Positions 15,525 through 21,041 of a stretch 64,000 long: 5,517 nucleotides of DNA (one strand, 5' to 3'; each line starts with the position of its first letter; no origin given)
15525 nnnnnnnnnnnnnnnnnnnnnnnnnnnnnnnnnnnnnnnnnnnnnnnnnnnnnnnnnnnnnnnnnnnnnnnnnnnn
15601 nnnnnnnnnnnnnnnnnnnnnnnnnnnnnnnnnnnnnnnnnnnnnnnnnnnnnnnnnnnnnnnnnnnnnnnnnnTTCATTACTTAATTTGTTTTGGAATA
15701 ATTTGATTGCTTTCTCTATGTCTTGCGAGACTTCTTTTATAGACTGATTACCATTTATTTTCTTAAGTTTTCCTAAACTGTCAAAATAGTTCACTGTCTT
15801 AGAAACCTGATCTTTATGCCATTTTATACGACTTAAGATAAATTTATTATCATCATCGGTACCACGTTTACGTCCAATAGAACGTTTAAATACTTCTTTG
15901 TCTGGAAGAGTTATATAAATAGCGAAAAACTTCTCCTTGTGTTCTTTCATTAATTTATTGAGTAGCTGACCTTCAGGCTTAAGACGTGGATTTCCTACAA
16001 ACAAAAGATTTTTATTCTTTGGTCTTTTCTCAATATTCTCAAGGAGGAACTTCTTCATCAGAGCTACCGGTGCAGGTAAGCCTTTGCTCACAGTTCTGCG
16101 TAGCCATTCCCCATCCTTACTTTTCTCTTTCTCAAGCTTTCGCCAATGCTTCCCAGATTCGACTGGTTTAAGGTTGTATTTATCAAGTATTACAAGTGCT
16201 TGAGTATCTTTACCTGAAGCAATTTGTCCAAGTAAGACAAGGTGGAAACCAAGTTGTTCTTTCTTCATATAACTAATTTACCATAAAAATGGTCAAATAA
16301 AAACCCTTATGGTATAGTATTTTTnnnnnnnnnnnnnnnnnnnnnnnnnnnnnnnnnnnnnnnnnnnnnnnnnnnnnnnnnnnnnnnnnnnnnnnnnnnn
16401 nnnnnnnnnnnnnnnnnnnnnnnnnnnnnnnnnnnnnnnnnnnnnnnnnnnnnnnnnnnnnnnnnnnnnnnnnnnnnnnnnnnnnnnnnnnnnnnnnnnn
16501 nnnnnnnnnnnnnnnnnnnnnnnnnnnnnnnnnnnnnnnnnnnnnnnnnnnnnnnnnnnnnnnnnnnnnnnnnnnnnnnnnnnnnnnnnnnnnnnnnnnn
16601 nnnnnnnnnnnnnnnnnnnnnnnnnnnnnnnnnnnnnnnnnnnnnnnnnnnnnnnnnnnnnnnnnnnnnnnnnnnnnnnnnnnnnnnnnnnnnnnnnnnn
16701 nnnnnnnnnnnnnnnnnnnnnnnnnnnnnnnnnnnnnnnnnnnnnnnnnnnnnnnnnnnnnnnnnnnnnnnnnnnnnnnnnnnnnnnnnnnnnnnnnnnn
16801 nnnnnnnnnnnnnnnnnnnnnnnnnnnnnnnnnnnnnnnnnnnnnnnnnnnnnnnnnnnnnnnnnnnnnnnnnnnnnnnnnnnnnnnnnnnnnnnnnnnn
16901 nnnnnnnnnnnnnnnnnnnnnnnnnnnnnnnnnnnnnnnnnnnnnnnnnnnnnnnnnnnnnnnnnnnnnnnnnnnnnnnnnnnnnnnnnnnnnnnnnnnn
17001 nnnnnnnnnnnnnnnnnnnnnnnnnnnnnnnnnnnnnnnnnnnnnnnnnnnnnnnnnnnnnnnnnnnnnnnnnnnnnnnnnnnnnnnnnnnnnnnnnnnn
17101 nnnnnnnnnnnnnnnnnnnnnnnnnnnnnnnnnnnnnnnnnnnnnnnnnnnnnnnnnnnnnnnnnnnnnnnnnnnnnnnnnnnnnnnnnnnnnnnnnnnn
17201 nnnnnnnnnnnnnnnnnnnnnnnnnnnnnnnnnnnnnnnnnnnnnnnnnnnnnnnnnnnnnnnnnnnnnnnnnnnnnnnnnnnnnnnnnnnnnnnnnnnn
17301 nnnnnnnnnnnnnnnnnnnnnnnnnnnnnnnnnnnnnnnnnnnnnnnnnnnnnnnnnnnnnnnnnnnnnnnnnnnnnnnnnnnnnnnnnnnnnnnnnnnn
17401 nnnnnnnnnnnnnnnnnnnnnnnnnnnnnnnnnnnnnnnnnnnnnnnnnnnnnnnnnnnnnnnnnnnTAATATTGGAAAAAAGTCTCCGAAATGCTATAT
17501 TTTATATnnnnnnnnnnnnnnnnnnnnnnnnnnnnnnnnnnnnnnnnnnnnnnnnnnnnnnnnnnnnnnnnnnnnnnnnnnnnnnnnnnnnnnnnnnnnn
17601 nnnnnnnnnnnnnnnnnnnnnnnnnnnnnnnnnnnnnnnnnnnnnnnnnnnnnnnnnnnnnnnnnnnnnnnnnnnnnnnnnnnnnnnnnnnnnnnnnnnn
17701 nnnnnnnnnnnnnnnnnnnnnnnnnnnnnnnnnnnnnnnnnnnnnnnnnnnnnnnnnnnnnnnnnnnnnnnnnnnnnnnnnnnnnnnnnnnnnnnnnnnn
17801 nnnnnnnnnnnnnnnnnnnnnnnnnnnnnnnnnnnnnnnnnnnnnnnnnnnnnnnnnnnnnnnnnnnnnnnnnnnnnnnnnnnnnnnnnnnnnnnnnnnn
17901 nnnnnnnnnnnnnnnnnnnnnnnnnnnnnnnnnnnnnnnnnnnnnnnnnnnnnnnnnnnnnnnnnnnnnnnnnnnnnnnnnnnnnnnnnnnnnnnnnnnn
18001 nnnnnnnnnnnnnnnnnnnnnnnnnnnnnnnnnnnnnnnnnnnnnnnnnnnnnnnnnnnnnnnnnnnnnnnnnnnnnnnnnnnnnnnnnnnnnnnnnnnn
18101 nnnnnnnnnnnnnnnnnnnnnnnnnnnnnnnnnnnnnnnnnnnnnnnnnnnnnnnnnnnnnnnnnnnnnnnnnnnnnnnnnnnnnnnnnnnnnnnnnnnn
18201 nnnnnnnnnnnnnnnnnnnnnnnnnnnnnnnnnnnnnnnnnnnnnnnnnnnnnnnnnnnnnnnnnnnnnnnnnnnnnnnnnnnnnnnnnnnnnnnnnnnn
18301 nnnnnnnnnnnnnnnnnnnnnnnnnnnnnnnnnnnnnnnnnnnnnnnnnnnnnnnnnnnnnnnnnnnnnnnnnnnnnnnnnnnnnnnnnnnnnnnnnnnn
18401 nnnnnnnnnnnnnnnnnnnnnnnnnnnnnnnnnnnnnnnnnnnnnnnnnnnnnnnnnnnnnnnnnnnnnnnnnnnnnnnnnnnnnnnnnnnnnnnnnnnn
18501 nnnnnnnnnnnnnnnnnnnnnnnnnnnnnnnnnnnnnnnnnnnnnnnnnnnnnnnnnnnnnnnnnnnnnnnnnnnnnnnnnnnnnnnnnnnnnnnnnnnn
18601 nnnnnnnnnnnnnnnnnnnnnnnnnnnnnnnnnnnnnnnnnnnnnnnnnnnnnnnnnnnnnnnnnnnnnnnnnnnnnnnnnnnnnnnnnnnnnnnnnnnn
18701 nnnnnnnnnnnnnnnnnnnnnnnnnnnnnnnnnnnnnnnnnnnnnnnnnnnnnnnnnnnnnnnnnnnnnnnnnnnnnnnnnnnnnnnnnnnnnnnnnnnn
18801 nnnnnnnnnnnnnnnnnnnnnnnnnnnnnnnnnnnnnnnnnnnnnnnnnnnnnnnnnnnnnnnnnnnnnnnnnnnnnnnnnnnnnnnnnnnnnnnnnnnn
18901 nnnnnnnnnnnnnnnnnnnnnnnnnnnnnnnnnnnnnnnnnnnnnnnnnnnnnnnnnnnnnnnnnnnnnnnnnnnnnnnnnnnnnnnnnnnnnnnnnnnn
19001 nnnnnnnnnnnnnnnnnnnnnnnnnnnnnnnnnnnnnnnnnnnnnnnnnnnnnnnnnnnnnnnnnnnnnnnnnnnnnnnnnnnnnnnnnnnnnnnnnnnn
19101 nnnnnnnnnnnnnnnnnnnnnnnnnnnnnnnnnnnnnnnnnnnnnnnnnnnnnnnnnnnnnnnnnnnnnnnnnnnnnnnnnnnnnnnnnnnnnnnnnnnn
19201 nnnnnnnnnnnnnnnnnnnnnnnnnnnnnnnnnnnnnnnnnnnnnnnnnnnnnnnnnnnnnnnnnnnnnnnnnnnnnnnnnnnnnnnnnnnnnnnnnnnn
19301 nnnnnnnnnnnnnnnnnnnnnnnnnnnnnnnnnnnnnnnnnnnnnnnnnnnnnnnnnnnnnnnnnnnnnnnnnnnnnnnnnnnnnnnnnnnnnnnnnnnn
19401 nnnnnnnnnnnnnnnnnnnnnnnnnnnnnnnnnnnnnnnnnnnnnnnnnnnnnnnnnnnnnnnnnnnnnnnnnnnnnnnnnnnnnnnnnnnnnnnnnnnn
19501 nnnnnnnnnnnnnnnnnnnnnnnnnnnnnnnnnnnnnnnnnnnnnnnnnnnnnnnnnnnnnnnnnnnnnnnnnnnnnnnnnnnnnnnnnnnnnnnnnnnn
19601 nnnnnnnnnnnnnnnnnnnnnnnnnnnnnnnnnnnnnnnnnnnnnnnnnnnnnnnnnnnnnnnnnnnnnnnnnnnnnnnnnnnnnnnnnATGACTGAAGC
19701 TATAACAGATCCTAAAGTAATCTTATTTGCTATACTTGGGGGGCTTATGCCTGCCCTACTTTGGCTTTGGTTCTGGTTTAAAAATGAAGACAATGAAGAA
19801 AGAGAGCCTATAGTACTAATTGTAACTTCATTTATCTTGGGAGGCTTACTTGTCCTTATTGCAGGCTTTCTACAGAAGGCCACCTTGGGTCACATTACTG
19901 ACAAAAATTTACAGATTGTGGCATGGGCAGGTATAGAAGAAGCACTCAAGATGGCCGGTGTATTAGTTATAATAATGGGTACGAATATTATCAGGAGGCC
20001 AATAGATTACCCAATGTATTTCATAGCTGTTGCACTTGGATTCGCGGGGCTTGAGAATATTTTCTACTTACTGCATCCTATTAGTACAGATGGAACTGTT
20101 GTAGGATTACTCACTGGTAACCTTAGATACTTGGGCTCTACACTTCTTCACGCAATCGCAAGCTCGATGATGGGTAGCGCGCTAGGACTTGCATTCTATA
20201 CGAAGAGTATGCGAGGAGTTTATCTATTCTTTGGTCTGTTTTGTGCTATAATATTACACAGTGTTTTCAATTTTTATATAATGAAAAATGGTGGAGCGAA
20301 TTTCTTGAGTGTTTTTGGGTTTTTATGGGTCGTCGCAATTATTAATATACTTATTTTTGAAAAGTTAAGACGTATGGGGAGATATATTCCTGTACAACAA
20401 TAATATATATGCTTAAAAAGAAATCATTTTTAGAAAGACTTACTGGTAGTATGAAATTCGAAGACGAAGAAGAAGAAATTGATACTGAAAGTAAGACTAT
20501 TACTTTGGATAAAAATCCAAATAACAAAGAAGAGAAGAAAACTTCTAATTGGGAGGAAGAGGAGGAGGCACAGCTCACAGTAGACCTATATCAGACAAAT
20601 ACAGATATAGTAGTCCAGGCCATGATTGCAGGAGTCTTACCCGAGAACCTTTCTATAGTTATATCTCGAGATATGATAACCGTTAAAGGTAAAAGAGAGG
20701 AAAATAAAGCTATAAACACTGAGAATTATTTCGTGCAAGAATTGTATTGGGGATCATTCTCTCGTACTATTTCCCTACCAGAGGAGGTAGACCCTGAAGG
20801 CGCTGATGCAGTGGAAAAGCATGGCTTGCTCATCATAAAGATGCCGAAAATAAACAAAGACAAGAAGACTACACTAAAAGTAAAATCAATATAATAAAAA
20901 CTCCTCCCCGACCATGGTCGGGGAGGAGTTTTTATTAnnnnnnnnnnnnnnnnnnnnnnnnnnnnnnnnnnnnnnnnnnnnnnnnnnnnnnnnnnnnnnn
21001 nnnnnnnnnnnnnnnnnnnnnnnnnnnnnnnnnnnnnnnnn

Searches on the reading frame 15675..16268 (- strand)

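Call 57: search_protein_families(library=pfam, proteins=[window:15675-16268:-], max_evalue=0.00001)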
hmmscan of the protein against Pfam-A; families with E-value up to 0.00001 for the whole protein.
window:15675-16268:- (198 aa): 2 families
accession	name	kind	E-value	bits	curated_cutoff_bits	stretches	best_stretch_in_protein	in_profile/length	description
PF00406.28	ADK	-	7.1e-17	62.4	26.8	1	12-165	1-149/151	Adenylate kinase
PF13207.12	AAA_17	-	2.8e-11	44.3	27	1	14-141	2-131/136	AAA domain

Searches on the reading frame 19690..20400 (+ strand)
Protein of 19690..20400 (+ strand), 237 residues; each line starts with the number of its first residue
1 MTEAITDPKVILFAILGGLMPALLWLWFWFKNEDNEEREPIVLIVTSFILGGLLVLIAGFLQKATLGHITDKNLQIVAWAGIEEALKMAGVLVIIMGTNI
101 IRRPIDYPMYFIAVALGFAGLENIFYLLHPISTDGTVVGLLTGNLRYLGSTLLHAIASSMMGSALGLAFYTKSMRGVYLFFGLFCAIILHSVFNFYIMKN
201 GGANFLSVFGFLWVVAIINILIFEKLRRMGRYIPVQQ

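Call 57: search_protein_families(library=pfam, proteins=[window:19690-20400:+], max_evalue=0.00001)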
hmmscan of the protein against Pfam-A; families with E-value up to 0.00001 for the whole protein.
window:19690-20400:+ (237 aa): 1 family
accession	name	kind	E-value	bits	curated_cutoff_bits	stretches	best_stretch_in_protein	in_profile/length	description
PF13367.11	PrsW-protease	-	1.3e-25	90.5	23.5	1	39-217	1-192/196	PrsW family intramembrane metalloprotease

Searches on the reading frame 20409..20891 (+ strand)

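Call 57: search_protein_families(library=pfam, proteins=[window:20409-20891:+], max_evalue=0.00001)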
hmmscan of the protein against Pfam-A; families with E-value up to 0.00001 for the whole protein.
window:20409-20891:+ (161 aa): 1 family
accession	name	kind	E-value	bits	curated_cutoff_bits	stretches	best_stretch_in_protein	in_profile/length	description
PF00011.27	HSP20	-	4.3e-15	56.1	20.8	1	62-156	4-94/102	Hsp20/alpha crystallin family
